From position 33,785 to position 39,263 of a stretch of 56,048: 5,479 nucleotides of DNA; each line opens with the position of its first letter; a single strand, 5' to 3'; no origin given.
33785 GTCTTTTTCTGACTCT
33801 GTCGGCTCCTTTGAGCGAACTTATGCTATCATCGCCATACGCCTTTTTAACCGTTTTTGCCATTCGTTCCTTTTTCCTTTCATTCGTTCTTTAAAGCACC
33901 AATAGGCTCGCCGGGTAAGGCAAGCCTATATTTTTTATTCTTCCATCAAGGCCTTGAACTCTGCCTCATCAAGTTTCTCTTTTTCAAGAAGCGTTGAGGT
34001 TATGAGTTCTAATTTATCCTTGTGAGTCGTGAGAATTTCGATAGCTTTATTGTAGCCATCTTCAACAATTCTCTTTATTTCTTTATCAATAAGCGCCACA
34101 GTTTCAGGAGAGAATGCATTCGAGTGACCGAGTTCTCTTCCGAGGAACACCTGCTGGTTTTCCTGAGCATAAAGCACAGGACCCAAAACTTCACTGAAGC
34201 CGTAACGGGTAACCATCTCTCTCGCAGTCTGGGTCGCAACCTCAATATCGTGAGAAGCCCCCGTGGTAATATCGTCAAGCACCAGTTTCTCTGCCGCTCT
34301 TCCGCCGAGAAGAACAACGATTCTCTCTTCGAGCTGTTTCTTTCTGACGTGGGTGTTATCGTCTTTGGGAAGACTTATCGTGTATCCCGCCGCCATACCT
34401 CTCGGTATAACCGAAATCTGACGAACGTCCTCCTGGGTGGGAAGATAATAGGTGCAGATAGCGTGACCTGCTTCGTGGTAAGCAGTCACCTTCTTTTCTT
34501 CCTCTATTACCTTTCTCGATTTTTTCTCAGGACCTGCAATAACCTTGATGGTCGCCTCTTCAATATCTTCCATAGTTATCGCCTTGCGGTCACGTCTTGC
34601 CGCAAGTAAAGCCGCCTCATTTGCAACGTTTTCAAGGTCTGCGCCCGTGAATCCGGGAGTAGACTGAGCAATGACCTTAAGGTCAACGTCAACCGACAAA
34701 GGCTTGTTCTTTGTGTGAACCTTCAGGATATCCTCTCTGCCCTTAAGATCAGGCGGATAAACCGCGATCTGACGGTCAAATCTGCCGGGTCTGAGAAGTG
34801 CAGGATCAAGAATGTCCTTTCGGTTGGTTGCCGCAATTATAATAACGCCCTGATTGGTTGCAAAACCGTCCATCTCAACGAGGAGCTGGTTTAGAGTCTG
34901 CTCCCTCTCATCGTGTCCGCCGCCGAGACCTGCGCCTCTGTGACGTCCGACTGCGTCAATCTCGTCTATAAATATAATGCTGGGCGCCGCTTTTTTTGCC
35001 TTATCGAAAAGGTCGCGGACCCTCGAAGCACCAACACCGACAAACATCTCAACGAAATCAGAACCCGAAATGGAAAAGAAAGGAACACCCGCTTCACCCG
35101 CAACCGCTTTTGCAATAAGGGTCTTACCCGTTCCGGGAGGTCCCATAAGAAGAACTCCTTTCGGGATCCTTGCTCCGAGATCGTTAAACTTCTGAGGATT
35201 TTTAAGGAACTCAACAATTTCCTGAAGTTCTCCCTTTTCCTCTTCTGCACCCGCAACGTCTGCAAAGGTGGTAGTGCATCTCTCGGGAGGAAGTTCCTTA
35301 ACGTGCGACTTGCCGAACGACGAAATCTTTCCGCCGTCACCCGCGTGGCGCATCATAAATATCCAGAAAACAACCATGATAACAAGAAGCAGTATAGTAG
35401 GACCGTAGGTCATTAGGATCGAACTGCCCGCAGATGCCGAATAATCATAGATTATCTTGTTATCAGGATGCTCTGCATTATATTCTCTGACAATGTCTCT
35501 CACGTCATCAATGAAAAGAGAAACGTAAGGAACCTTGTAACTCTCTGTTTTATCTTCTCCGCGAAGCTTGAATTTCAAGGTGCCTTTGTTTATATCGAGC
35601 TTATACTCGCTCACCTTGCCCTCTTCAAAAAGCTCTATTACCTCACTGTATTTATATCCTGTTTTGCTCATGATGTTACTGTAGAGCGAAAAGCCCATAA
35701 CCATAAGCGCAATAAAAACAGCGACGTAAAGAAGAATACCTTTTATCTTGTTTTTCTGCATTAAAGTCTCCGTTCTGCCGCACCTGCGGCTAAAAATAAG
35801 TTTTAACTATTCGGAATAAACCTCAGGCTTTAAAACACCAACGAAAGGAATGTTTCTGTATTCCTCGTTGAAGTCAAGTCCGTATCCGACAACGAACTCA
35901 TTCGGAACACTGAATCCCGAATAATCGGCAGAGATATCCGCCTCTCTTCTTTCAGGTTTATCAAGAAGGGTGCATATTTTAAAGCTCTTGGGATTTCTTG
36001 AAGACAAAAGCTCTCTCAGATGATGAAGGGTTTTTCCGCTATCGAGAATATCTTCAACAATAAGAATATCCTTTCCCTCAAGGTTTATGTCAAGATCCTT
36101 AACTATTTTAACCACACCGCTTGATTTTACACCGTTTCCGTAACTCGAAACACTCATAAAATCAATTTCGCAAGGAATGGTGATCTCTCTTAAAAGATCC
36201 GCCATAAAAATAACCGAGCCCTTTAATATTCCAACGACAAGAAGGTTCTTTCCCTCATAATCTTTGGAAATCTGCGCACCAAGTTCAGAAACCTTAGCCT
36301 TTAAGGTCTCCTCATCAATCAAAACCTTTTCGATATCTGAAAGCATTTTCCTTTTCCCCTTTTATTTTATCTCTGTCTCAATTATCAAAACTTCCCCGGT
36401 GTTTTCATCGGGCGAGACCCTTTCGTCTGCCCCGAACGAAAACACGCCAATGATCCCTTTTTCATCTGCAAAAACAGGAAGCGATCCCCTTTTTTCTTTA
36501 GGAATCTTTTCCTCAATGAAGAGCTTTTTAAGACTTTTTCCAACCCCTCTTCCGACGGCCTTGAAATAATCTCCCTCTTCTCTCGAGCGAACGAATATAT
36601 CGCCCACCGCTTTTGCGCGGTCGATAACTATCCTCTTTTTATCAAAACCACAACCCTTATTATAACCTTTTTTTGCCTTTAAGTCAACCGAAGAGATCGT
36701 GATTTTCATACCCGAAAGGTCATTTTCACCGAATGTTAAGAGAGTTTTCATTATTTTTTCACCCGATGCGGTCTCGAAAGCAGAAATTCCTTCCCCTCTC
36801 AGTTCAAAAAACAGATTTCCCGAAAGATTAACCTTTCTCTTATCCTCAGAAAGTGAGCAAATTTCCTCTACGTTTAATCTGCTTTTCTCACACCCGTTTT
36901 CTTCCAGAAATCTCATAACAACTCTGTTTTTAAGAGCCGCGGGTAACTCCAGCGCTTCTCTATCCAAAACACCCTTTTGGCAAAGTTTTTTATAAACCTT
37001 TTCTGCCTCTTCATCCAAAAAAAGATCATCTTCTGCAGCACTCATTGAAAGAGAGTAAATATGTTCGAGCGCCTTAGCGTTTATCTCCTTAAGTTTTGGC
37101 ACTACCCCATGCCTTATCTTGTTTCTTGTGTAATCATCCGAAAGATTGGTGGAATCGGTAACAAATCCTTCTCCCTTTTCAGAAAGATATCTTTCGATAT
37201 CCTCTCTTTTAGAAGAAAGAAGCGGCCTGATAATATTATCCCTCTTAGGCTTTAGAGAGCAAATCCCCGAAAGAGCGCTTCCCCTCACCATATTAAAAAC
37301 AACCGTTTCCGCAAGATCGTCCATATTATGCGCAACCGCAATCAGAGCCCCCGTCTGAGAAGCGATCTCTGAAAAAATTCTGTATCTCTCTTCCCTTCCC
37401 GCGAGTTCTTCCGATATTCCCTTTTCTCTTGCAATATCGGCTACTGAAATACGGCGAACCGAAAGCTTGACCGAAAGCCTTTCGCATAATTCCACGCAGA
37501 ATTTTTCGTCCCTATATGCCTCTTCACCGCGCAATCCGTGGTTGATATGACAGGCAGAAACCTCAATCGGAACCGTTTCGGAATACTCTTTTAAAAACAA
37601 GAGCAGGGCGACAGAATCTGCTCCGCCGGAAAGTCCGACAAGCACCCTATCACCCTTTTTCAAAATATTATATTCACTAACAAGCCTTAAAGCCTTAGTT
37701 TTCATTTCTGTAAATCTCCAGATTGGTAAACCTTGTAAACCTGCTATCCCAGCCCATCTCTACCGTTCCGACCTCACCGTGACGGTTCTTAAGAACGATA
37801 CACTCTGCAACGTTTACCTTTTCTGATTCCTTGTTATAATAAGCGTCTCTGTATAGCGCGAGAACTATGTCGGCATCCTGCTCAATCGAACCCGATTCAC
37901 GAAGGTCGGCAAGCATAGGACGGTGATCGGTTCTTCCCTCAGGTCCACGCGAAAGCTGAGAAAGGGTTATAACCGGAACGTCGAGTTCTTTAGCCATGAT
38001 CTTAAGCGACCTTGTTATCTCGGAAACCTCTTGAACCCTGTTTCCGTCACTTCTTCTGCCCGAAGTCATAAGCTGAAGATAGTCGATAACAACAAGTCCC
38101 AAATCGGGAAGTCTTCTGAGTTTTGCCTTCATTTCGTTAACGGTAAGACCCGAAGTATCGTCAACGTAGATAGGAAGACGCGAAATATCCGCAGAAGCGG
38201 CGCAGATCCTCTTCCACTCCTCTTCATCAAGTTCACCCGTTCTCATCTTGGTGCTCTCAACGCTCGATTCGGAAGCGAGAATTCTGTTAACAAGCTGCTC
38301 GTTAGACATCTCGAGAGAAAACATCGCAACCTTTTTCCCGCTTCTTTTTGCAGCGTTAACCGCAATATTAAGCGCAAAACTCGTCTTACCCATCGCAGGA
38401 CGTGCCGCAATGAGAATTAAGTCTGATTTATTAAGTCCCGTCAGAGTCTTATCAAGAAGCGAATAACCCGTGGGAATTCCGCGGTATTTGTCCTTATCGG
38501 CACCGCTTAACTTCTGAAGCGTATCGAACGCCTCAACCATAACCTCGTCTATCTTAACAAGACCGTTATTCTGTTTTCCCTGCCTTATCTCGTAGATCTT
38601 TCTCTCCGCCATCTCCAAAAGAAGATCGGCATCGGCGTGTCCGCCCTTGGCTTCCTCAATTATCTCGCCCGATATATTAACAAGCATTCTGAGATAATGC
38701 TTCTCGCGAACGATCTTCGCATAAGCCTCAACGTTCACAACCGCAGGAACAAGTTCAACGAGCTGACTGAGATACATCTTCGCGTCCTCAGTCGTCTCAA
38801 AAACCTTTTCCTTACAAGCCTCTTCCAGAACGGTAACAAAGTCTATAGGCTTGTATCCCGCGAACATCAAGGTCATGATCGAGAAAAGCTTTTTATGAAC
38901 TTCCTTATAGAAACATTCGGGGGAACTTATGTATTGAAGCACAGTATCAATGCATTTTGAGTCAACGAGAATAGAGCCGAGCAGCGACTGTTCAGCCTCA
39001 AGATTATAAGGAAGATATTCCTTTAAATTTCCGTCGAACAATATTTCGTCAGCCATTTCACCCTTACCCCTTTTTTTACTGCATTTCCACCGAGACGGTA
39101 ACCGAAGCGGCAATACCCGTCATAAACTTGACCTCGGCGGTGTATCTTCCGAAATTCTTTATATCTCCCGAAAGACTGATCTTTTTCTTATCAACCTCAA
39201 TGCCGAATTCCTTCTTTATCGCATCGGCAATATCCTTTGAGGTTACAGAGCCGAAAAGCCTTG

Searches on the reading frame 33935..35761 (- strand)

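Call 103: search_protein_families(library=pfam, proteins=[window:33935-35761:-], max_evalue=0.00001)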
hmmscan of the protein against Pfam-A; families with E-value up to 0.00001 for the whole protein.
window:33935-35761:- (608 aa): 4 families
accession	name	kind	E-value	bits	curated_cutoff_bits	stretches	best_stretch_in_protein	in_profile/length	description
PF01434.24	Peptidase_M41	-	6.6e-67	225.5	29.9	1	419-604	4-190/191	Peptidase family M41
PF00004.35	AAA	-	7.1e-47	159.6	21.2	1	203-334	1-129/131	ATPase family associated with various cellular activities (AAA)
PF17862.7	AAA_lid_3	-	1.1e-17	63.7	27.2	1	358-402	1-45/45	AAA+ lid domain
PF06480.20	FtsH_ext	-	1.1e-07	32.4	25.5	1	9-97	1-97/103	FtsH Extracellular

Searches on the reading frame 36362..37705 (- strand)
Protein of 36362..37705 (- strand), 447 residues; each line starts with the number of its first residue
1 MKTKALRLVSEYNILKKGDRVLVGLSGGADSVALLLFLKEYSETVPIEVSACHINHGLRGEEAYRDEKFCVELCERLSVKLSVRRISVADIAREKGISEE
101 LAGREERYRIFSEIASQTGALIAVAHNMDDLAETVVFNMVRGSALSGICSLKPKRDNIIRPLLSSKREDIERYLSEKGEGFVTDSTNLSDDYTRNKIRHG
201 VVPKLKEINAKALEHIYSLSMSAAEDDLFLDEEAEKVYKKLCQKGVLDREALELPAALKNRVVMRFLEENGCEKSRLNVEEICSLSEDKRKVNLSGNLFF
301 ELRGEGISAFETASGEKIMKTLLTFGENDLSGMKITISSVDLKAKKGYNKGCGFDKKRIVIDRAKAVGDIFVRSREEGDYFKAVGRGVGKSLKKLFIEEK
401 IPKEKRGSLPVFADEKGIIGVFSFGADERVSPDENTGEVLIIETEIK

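Call 103: search_protein_families(library=pfam, proteins=[window:36362-37705:-], max_evalue=0.00001)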
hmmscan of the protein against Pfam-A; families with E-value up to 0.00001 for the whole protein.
window:36362-37705:- (447 aa): 2 families
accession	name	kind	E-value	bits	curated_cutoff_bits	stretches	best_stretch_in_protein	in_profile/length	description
PF01171.26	ATP_bind_3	-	1.3e-47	162.3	27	1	21-199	2-181/182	PP-loop family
PF11734.13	TilS_C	-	6.2e-11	42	22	1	371-437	2-68/74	TilS substrate C-terminal domain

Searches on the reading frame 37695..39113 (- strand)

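Call 103: search_protein_families(library=pfam, proteins=[window:37695-39113:-], max_evalue=0.00001)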
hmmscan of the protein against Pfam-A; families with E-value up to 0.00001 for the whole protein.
window:37695-39113:- (472 aa): 4 families
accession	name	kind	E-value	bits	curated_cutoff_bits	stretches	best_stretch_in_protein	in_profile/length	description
PF03796.21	DnaB_C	-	3.6e-106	354.7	27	1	212-464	1-255/255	DnaB-like helicase C terminal domain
PF00772.26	DnaB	-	1.1e-23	83.6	23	1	34-137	2-103/103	DnaB-like helicase N terminal domain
PF13481.12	AAA_25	-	4.4e-13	49.7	27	1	227-388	29-191/195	AAA domain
PF06745.19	ATPase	-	7.9e-07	29.1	26.6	1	213-354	1-135/231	KaiC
